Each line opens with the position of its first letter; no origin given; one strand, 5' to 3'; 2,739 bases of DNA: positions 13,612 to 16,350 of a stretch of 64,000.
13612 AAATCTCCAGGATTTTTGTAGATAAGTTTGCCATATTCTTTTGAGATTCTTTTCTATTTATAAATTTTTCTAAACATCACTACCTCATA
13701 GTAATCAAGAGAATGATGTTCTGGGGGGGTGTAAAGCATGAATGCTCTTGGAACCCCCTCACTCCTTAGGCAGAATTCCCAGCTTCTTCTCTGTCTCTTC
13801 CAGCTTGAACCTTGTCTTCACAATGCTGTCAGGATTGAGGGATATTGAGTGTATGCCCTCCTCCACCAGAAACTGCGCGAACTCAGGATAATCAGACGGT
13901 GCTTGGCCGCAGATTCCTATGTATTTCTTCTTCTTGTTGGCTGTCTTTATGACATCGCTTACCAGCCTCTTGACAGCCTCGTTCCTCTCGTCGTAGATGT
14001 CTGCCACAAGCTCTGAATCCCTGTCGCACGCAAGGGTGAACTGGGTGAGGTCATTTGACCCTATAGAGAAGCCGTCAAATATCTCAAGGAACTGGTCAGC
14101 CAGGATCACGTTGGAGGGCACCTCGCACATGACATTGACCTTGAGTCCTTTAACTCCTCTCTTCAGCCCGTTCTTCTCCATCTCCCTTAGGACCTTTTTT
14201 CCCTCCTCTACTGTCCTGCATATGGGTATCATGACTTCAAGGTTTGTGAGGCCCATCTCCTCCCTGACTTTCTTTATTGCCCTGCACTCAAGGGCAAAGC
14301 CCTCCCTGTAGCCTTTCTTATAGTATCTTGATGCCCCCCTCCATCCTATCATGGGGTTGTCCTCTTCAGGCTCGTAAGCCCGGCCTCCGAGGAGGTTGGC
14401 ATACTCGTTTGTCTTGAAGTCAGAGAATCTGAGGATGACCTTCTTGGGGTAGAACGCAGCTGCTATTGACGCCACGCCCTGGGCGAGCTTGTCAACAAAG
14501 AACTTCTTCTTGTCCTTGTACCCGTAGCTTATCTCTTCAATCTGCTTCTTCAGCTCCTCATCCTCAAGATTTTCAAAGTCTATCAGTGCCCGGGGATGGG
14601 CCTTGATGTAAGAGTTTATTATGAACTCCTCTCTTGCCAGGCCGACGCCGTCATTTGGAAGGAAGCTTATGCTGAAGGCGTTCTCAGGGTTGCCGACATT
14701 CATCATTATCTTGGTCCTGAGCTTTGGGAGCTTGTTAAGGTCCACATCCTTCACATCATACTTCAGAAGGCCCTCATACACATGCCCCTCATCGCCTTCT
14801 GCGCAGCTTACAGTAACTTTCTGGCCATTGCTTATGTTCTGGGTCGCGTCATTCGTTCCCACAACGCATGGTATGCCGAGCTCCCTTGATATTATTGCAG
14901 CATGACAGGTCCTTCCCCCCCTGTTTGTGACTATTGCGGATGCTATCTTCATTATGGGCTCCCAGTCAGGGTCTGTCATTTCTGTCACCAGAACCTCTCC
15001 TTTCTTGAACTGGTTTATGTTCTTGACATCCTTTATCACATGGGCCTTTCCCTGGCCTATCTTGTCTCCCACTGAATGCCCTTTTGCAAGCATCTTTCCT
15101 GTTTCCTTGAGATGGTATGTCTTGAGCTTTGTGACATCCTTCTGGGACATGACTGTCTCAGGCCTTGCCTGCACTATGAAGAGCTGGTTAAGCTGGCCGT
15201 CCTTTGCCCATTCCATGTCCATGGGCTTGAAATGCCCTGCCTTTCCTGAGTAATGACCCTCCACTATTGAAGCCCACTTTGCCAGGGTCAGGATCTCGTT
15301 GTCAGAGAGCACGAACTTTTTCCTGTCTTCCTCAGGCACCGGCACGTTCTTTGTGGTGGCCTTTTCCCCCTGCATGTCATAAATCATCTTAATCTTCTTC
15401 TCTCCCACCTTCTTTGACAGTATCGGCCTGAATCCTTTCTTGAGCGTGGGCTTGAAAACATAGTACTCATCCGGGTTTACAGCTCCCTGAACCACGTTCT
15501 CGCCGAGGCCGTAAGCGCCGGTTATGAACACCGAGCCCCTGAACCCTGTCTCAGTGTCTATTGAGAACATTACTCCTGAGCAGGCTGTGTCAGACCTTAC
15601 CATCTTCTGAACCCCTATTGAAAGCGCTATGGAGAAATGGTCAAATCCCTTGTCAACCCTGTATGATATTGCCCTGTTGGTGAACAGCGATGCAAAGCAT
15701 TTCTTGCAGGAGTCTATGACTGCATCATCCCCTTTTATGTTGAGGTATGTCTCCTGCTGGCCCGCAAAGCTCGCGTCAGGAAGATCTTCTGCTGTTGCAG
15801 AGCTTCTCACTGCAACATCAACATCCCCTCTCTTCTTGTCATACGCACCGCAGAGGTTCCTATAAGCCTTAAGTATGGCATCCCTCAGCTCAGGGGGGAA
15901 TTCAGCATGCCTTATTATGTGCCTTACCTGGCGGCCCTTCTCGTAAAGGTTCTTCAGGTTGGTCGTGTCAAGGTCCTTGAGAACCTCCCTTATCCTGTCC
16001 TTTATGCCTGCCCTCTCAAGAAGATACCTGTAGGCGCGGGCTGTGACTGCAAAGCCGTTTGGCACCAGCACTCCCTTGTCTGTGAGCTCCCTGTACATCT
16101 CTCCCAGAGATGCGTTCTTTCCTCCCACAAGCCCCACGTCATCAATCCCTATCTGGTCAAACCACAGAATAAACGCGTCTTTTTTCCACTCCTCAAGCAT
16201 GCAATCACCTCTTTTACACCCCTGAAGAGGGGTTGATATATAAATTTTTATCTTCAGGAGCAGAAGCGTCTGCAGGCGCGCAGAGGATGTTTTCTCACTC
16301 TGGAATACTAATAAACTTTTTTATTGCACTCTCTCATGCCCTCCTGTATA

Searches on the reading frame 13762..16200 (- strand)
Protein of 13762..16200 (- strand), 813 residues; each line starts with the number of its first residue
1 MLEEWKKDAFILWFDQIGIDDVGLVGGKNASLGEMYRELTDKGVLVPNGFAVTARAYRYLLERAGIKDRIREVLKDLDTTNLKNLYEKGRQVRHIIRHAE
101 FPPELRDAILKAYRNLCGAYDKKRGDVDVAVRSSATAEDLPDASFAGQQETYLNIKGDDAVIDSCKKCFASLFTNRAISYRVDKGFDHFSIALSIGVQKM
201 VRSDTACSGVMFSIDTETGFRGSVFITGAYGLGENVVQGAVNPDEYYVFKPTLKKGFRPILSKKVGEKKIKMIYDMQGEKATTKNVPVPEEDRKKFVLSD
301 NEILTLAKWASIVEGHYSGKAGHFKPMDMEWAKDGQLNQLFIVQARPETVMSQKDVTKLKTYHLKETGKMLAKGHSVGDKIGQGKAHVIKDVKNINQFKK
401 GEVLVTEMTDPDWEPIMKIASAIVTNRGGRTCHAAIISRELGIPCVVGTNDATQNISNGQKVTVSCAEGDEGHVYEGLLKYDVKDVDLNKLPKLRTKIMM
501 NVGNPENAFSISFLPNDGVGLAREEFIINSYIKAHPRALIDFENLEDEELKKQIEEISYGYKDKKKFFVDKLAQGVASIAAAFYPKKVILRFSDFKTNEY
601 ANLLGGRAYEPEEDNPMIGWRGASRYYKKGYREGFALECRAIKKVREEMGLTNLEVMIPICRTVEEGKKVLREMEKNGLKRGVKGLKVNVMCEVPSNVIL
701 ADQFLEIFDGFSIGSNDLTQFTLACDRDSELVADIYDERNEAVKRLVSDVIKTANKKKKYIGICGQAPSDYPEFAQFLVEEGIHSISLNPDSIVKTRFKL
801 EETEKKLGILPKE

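Call 61: search_protein_families(library=pfam, proteins=[window:13762-16200:-], max_evalue=0.001)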
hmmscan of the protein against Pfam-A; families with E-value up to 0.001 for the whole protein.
window:13762-16200:- (813 aa): 3 families
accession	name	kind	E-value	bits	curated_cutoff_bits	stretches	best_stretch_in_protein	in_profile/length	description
PF01326.24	PPDK_N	-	2.4e-124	415.3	27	1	23-360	2-321/328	Pyruvate phosphate dikinase, AMP/ATP-binding domain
PF02896.24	PEP-utilizers_C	-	1.9e-65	221.4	22.8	1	490-803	14-291/293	PEP-utilising enzyme, PEP-binding domain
PF00391.29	PEP-utilizers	-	3.3e-27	94.3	23.1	1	398-469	1-72/72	PEP-utilising enzyme, mobile domain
